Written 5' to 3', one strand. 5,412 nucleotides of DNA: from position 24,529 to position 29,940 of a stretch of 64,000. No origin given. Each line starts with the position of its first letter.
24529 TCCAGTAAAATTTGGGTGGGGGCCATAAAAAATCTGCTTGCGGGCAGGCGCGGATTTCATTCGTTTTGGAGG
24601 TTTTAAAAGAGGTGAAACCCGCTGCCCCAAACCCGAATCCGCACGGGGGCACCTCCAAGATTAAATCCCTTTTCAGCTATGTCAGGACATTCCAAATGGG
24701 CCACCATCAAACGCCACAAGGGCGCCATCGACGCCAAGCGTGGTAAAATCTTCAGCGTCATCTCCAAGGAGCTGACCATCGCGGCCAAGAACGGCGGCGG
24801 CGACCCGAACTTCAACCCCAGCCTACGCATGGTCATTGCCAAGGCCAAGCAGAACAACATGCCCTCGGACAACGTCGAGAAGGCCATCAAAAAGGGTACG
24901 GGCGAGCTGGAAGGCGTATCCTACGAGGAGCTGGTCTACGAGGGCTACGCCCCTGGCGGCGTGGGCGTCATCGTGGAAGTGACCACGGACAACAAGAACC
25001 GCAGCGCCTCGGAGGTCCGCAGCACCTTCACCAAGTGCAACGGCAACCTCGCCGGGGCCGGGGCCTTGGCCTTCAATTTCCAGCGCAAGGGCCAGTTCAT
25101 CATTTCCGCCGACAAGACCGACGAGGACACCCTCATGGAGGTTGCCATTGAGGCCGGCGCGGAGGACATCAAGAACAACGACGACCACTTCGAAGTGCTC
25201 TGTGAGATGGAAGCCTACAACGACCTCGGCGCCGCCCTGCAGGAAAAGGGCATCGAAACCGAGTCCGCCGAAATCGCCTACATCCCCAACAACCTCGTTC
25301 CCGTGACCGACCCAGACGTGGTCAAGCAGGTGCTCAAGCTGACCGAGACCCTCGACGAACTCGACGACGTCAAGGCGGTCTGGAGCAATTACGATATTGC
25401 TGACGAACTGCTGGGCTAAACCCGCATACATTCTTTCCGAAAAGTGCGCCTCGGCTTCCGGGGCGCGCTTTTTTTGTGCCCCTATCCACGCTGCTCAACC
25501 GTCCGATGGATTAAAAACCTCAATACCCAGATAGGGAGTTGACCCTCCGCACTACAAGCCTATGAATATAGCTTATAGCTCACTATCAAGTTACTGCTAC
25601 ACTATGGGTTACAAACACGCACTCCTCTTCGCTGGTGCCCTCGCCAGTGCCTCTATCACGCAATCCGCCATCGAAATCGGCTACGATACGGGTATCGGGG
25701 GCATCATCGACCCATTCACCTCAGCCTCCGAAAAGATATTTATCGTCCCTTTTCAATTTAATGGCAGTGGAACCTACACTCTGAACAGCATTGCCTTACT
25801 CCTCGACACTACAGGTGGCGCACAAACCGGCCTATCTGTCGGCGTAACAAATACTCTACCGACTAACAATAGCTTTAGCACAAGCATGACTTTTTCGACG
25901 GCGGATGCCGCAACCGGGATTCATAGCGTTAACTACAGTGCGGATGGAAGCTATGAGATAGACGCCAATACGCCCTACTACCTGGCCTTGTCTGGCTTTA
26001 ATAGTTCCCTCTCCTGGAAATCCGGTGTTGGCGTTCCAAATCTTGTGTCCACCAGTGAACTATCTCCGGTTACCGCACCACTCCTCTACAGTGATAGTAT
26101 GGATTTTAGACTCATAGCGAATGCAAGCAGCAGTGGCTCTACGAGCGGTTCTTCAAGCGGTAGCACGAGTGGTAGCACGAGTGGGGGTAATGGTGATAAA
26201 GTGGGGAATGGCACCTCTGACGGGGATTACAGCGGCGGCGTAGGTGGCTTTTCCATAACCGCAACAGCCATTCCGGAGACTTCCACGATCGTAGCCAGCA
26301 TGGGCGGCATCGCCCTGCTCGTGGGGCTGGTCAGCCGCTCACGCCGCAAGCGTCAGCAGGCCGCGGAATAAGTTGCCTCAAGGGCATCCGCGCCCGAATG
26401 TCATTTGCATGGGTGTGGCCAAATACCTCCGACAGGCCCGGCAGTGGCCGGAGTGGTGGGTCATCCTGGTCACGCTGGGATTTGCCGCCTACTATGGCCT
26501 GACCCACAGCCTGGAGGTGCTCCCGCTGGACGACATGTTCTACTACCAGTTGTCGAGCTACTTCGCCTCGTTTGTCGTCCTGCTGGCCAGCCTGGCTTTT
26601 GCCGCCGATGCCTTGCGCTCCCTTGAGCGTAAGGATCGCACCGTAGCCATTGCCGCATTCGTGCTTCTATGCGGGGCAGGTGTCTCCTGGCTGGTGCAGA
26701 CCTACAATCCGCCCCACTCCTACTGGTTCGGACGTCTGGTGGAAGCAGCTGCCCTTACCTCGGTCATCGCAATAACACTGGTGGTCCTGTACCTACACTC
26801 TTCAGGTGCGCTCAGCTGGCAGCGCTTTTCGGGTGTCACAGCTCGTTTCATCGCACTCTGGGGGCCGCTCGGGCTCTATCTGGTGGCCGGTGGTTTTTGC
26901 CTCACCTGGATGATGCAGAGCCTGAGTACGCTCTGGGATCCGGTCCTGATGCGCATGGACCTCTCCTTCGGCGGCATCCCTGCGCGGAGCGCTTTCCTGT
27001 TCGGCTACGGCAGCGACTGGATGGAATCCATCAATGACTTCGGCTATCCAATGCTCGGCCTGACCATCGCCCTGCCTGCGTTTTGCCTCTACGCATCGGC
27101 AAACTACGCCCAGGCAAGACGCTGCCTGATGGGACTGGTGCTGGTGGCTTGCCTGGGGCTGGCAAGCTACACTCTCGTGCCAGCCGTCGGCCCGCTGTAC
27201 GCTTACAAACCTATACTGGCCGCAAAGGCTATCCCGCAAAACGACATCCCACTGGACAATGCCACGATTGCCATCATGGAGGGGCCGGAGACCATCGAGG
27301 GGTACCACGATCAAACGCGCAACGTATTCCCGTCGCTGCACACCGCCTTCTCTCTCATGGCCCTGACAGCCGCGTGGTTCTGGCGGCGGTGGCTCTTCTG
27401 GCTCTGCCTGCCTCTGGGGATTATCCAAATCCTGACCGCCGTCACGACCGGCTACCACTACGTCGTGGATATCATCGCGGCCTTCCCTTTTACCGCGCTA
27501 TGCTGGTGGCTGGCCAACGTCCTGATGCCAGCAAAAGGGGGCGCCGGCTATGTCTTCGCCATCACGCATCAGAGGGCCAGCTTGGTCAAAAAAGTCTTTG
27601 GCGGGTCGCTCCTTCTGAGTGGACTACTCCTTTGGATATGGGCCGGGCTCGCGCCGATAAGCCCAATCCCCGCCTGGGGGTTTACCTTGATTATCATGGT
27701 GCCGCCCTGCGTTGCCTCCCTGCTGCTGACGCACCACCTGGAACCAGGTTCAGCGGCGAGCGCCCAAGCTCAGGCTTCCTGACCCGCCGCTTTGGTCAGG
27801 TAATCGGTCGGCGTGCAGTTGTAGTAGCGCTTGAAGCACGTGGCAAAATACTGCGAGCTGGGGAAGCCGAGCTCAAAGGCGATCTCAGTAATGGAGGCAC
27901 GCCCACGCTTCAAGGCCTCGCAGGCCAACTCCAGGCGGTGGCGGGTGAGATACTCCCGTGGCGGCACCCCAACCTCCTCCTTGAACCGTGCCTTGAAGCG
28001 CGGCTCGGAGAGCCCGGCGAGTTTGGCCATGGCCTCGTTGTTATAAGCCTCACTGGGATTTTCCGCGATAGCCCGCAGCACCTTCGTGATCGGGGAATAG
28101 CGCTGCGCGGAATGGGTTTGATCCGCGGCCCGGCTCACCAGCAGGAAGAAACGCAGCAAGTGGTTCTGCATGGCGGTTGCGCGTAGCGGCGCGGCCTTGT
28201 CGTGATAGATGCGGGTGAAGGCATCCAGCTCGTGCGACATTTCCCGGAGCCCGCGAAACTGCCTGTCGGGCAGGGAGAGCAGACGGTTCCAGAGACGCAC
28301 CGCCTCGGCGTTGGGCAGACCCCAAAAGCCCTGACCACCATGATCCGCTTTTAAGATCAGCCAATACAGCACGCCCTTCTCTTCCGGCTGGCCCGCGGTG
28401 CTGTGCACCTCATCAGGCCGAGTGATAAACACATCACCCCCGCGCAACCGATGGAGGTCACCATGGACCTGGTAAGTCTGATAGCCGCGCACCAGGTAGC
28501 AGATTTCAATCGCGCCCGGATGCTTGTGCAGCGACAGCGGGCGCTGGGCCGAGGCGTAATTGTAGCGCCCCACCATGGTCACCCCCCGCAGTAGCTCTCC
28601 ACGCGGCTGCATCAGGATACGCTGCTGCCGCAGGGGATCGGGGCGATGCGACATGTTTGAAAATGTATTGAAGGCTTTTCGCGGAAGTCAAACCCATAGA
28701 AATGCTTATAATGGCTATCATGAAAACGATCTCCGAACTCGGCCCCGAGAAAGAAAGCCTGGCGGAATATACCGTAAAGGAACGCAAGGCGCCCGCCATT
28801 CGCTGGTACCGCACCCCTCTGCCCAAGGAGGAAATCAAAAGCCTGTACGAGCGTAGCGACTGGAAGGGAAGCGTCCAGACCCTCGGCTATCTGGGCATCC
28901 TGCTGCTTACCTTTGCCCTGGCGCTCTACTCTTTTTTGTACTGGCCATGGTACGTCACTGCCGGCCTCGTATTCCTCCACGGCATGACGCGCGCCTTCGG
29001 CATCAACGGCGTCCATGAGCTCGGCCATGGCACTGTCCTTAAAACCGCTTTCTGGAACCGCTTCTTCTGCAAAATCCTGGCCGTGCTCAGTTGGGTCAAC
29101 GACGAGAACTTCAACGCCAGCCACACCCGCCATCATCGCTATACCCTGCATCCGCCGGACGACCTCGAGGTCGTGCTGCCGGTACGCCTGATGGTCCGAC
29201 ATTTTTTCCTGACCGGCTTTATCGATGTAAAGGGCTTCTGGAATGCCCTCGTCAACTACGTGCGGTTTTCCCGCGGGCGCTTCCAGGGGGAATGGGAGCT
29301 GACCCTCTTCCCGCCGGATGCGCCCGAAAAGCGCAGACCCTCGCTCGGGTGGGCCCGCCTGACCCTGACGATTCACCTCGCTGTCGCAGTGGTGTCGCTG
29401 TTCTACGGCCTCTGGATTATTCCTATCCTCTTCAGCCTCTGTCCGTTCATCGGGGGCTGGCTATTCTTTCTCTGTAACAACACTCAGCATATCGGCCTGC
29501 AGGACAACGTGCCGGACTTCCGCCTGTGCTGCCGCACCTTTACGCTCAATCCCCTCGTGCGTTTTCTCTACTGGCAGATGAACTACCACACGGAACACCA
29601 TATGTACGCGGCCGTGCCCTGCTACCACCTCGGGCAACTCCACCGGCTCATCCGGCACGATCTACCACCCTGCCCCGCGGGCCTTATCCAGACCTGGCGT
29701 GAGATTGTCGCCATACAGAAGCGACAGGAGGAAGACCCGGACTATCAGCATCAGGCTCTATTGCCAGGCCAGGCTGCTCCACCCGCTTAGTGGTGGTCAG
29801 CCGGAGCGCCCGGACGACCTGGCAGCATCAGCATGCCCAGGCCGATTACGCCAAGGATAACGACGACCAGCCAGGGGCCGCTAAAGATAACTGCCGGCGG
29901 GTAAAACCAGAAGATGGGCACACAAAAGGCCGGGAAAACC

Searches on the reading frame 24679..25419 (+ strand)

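Call 57: search_protein_families(library=pfam, proteins=[window:24679-25419:+], max_evalue=0.0001)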
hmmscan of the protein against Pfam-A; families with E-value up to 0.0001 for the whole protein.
window:24679-25419:+ (246 aa): 2 families
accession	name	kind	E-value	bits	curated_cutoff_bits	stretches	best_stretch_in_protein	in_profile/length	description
PF01709.26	Transcrip_reg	-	7.1e-57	192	27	1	82-238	1-160/160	TACO1/YebC second and third domain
PF20772.2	TACO1_YebC_N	-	3.1e-31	108.1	36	1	5-76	1-73/73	TACO1/YebC protein N-terminal domain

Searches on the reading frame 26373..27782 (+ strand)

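Call 57: search_protein_families(library=pfam, proteins=[window:26373-27782:+], max_evalue=0.0001)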
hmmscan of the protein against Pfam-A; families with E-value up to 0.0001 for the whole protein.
window:26373-27782:+ (469 aa): 2 families
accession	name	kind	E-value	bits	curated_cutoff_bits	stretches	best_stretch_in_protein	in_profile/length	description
PF14378.12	PAP2_3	-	1.8e-19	70.7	27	1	192-380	3-190/190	PAP2 superfamily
PF01569.27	PAP2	-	1.8e-09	37.9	27.2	1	311-386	42-126/130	PAP2 superfamily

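Call 84: search_protein_families(library=ncbifam, proteins=[window:26373-27782:+], max_evalue=0.00001)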
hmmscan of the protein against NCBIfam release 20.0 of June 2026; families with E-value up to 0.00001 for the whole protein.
window:26373-27782:+ (469 aa): 0 families

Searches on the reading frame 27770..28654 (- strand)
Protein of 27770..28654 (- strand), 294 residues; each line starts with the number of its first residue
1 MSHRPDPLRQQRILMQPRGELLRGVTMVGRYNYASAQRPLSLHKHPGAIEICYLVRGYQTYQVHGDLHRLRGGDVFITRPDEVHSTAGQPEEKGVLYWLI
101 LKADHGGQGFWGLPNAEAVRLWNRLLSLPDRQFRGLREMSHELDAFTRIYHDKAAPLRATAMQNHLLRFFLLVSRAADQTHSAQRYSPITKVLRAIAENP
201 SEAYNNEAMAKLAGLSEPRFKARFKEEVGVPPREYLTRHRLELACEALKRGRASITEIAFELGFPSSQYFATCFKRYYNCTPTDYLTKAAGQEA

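Call 57: search_protein_families(library=pfam, proteins=[window:27770-28654:-], max_evalue=0.0001)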
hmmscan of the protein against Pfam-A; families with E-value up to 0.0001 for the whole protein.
window:27770-28654:- (294 aa): 4 families
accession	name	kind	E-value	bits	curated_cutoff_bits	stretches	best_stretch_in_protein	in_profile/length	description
PF12833.13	HTH_18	-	5.4e-23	81.5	33.6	1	209-287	1-79/80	Helix-turn-helix domain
PF00165.29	HTH_AraC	-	3e-16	59.5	26.6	1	253-287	9-42/42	Bacterial regulatory helix-turn-helix proteins, AraC family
PF02311.25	AraC_binding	-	1.5e-07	31.7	21.1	1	41-100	17-75/135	AraC-like ligand binding domain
PF07883.17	Cupin_2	-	5.8e-07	29.6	27.2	1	42-98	13-68/70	Cupin domain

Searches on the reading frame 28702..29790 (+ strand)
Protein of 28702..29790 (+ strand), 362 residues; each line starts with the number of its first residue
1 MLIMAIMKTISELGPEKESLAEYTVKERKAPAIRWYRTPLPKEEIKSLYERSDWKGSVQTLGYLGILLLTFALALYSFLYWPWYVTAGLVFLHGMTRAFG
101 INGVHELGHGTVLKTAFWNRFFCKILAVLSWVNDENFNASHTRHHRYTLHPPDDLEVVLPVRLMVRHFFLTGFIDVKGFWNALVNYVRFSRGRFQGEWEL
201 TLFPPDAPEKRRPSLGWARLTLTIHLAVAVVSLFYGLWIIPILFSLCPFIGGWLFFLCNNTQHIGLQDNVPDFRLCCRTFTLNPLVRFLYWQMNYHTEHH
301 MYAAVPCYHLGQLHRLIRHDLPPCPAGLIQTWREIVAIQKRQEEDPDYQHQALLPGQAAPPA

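Call 57: search_protein_families(library=pfam, proteins=[window:28702-29790:+], max_evalue=0.0001)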
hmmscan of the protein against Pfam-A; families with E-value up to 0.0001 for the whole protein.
window:28702-29790:+ (362 aa): 1 family
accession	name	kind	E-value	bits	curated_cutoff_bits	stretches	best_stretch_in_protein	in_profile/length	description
PF00487.30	FA_desaturase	-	5.8e-29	102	29.7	1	83-323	3-244/253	Fatty acid desaturase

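Call 84: search_protein_families(library=ncbifam, proteins=[window:28702-29790:+], max_evalue=0.00001)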
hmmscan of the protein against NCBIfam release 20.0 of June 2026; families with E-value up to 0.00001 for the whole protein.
window:28702-29790:+ (362 aa): 1 family
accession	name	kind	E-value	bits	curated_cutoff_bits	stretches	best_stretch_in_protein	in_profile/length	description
NF041365.1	GntB_guanitoxin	equivalog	1.7e-08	34.3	380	0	223-320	181-281/308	guanitoxin biosynthesis L-arginine gamma (S) hydroxylase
